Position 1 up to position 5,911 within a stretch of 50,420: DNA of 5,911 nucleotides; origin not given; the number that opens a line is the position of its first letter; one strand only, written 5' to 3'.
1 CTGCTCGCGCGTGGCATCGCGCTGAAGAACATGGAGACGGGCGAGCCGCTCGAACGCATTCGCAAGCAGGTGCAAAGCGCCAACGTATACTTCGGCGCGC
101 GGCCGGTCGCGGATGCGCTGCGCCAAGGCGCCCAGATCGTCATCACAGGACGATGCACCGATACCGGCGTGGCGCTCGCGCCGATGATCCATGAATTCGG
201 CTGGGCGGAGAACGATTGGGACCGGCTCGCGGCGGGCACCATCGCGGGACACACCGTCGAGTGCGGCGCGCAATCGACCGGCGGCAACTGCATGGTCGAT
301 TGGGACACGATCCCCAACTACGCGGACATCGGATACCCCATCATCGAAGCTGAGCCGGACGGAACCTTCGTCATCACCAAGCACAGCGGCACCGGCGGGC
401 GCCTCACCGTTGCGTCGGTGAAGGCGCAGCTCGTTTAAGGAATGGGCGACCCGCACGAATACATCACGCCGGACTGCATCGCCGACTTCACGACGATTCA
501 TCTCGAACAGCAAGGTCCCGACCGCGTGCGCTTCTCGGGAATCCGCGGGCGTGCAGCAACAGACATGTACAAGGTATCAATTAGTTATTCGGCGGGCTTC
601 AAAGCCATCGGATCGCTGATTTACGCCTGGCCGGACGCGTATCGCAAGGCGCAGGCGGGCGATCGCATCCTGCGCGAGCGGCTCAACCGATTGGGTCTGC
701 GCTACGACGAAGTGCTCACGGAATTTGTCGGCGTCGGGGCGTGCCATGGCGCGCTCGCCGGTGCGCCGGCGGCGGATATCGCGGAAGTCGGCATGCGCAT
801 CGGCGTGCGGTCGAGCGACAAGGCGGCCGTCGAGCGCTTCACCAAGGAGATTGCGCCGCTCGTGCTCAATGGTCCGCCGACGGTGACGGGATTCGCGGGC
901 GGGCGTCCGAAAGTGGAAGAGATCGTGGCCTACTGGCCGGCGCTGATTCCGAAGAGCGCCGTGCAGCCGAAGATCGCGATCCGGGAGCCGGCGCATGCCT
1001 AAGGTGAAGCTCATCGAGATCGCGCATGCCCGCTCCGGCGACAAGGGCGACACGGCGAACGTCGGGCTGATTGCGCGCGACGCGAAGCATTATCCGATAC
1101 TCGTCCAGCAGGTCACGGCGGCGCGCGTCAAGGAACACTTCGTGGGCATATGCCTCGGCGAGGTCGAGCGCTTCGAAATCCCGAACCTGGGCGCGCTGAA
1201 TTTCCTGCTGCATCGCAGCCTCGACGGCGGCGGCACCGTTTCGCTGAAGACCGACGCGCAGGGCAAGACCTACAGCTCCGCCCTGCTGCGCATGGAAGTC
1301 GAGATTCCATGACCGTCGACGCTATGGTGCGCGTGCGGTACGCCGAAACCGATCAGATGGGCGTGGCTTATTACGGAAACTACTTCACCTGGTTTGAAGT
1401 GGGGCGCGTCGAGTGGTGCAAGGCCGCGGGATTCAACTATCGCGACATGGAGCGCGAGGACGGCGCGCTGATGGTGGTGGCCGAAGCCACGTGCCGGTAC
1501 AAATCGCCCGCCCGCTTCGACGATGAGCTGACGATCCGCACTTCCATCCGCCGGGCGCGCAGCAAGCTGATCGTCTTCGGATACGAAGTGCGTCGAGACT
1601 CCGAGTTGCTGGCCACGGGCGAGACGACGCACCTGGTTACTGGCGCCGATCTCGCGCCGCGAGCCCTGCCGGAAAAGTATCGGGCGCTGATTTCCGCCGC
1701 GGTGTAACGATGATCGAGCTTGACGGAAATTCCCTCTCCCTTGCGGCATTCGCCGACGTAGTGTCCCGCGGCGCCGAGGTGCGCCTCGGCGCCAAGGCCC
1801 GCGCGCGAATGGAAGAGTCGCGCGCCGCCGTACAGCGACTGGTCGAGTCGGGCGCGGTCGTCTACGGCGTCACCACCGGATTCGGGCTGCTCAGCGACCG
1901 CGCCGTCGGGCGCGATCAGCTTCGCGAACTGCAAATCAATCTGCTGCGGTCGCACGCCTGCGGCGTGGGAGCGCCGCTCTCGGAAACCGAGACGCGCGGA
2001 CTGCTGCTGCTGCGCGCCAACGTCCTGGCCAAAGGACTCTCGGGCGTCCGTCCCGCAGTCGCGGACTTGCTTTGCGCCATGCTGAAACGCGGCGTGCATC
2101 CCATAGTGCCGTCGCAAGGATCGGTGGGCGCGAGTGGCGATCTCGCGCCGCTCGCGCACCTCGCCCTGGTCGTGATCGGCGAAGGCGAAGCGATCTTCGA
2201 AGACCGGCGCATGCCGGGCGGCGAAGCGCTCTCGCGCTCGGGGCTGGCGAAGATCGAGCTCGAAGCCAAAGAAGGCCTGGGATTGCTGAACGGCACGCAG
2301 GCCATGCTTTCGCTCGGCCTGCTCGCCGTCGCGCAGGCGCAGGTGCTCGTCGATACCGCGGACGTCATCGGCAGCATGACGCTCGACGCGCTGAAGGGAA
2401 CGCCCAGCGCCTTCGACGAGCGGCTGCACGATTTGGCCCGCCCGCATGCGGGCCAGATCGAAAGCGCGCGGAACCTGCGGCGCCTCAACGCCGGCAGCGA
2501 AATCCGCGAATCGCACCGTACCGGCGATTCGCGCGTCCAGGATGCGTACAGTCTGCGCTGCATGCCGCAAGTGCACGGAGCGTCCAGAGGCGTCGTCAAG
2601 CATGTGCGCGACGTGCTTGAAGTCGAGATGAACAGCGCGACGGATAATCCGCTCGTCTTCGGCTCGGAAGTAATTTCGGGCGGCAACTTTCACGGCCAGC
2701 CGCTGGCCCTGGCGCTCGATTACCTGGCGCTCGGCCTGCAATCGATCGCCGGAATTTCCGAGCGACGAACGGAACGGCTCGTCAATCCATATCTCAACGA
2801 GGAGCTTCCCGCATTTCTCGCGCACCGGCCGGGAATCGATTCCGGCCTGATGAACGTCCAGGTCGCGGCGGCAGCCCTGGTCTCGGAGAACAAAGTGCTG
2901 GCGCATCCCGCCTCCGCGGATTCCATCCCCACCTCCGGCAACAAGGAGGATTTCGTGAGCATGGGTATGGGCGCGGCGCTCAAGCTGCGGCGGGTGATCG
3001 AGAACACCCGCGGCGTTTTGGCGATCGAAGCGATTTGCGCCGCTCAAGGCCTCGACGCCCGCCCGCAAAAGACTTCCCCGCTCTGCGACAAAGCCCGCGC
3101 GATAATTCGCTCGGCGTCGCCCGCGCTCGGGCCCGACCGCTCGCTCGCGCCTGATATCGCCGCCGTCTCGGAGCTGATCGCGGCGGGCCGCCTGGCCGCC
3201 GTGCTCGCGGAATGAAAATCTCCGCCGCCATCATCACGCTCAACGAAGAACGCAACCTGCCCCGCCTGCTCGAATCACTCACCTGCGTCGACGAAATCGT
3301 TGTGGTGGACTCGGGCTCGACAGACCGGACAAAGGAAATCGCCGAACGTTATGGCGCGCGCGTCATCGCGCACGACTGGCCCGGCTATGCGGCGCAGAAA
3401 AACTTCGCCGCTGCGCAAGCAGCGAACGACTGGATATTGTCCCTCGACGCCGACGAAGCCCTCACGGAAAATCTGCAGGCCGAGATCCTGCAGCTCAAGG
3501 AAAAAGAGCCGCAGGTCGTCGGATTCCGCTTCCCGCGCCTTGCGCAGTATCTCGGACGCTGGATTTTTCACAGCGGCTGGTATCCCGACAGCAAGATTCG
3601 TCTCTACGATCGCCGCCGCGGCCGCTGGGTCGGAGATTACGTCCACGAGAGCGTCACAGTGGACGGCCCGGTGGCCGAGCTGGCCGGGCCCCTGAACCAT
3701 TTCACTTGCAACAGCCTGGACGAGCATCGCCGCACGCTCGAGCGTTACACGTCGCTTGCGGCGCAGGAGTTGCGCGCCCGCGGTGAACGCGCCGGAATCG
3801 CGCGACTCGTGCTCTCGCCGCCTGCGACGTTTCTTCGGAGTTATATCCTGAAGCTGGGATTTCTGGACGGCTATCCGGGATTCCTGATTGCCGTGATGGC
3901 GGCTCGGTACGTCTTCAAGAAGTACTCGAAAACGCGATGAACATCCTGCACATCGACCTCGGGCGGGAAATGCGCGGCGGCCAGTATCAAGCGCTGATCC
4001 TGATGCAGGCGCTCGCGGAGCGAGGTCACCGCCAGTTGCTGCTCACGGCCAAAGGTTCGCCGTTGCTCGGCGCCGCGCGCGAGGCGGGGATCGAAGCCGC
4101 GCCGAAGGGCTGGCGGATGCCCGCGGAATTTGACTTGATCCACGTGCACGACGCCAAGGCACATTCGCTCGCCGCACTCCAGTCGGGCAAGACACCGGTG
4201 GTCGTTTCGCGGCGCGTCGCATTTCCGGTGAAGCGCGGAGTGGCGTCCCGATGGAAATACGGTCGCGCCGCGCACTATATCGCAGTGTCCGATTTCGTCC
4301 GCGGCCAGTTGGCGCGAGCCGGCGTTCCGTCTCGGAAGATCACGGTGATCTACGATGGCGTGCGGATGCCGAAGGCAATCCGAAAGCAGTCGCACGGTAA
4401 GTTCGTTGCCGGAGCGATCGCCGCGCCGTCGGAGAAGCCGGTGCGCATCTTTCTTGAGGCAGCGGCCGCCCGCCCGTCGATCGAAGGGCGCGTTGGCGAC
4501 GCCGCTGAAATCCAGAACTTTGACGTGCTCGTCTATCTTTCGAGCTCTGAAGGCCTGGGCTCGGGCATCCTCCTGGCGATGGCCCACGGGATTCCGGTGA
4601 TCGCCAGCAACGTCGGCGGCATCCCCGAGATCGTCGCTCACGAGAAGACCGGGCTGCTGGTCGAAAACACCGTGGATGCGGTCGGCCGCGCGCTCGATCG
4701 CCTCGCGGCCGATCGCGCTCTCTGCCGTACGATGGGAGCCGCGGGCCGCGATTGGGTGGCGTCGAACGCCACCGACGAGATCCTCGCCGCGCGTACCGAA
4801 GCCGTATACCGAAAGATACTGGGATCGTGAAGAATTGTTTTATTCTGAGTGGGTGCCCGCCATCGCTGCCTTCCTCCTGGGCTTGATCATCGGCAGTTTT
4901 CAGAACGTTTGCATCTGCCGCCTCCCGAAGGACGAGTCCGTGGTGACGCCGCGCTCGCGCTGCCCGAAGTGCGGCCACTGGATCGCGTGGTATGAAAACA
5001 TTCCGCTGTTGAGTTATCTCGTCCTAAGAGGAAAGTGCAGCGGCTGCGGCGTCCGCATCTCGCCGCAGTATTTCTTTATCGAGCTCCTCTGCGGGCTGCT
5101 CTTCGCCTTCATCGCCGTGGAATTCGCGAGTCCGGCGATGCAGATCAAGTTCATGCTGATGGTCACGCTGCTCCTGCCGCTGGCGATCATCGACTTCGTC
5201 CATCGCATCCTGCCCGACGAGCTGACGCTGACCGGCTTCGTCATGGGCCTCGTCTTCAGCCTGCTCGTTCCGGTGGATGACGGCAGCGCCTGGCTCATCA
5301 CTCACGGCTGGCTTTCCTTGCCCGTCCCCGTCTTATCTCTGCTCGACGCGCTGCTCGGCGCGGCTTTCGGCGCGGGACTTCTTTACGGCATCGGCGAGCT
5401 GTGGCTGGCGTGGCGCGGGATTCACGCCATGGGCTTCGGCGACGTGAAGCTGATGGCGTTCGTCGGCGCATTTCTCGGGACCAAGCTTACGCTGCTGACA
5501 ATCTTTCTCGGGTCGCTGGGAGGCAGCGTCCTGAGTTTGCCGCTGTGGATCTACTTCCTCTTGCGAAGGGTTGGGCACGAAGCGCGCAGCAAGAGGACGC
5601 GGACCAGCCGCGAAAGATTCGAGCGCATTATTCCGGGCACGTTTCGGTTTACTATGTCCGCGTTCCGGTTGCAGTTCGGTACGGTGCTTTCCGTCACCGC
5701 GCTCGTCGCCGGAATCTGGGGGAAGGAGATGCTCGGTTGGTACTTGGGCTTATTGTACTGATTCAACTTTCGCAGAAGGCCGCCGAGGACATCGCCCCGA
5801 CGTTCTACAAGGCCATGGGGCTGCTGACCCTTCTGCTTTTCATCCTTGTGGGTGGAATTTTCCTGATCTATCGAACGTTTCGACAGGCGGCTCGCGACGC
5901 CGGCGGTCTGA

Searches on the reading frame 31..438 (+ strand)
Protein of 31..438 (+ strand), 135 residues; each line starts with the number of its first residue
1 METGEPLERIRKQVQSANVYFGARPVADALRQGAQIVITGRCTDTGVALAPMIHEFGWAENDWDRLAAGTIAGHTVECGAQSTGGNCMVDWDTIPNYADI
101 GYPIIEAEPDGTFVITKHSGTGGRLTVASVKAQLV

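Call 67: search_protein_families(library=pfam, proteins=[window:31-438:+], max_evalue=0.0001)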
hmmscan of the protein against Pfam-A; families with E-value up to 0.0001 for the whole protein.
window:31-438:+ (135 aa): 1 family
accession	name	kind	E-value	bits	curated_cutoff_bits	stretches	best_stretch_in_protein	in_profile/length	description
PF07287.17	AtuA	-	5.1e-56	190.7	22.8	1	1-135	128-261/437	Acyclic terpene utilisation family protein AtuA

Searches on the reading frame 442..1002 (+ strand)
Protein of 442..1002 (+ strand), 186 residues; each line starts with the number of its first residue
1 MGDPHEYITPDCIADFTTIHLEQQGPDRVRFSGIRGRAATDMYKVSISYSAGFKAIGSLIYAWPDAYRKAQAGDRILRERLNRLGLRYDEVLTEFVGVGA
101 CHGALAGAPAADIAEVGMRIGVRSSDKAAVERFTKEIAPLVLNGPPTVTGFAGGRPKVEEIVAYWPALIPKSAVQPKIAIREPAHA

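Call 67: search_protein_families(library=pfam, proteins=[window:442-1002:+], max_evalue=0.0001)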
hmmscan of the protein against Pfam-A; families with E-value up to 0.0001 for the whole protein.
window:442-1002:+ (186 aa): 1 family
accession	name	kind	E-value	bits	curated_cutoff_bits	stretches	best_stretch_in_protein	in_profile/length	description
PF07287.17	AtuA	-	3.5e-38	132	22.8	1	2-179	265-436/437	Acyclic terpene utilisation family protein AtuA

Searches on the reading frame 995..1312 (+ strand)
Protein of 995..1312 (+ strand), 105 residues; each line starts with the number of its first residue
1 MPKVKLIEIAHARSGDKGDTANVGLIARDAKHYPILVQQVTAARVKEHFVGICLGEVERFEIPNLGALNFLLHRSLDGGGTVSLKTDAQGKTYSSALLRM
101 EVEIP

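Call 67: search_protein_families(library=pfam, proteins=[window:995-1312:+], max_evalue=0.0001)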
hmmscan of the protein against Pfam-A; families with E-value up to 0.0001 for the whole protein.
window:995-1312:+ (105 aa): 1 family
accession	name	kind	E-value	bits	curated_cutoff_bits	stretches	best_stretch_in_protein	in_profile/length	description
PF23544.1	AtuA_ferredoxin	-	2.3e-31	108.8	27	1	4-103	1-113/113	AtuA ferredoxin-like domain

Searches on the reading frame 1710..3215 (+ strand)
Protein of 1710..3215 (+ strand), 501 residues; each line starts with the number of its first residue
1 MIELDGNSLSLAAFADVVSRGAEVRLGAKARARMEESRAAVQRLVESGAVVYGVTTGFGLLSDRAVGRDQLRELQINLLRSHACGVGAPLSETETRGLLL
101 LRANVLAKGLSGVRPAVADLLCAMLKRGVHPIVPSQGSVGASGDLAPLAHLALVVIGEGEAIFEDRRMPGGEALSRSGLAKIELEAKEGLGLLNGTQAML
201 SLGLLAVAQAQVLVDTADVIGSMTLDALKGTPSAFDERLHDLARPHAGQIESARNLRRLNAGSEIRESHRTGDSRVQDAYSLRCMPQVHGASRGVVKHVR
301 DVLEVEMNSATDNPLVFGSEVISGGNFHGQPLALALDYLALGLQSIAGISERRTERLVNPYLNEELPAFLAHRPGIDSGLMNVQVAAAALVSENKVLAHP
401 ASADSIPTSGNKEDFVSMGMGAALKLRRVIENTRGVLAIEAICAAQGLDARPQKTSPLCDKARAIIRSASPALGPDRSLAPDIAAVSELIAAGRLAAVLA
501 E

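Call 67: search_protein_families(library=pfam, proteins=[window:1710-3215:+], max_evalue=0.0001)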
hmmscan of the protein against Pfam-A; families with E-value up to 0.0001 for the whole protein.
window:1710-3215:+ (501 aa): 1 family
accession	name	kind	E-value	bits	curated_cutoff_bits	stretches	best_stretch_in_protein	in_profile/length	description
PF00221.24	Lyase_aromatic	-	2.2e-188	627.1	27.3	1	9-467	1-465/466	Aromatic amino acid lyase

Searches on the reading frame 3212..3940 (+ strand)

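Call 67: search_protein_families(library=pfam, proteins=[window:3212-3940:+], max_evalue=0.0001)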
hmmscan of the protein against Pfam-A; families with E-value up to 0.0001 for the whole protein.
window:3212-3940:+ (242 aa): 2 families
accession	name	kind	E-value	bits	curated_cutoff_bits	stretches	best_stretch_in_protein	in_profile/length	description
PF00535.33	Glycos_transf_2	-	4.1e-22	79.3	23.3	1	4-136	1-145/168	Glycosyl transferase family 2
PF13704.12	Glyco_tranf_2_4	-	7.4e-06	26.8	27.5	1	25-85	17-85/98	Glycosyl transferase family 2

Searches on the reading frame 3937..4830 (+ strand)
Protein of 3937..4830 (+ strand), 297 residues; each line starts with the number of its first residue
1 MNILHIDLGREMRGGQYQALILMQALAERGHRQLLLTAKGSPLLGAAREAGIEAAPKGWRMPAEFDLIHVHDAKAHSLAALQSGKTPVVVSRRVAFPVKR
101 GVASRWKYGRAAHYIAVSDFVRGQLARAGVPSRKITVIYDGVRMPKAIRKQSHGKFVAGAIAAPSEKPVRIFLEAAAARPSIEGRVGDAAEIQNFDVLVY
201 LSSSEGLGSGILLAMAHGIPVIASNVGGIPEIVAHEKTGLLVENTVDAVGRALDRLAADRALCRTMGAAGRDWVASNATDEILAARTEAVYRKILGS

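Call 67: search_protein_families(library=pfam, proteins=[window:3937-4830:+], max_evalue=0.0001)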
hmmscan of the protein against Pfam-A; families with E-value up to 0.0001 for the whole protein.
window:3937-4830:+ (297 aa): 4 families
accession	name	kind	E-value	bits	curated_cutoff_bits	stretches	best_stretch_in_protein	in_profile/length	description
PF00534.26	Glycos_transf_1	-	1.8e-17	63.8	26.4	1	192-273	90-172/172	Glycosyl transferases group 1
PF13439.12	Glyco_transf_4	-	7.3e-16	59.1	28.5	1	14-142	3-166/170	Glycosyltransferase Family 4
PF13692.12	Glyco_trans_1_4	-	1.4e-15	58.2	27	1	184-259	65-142/142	Glycosyl transferases group 1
PF13579.12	Glyco_trans_4_4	-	9.9e-11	42.7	29.7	1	16-140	4-157/158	Glycosyl transferase 4-like domain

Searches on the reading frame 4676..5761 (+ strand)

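Call 67: search_protein_families(library=pfam, proteins=[window:4676-5761:+], max_evalue=0.0001)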
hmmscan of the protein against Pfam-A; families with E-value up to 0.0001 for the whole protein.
window:4676-5761:+ (361 aa): 2 families
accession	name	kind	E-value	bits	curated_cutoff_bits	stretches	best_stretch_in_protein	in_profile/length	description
PF06750.18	A24_N_bact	-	2.8e-34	117.5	23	1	67-150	1-84/84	Bacterial Peptidase A24 N-terminal domain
PF01478.23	Peptidase_A24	-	2.4e-15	57.3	26.5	1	161-287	2-103/104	Type IV leader peptidase family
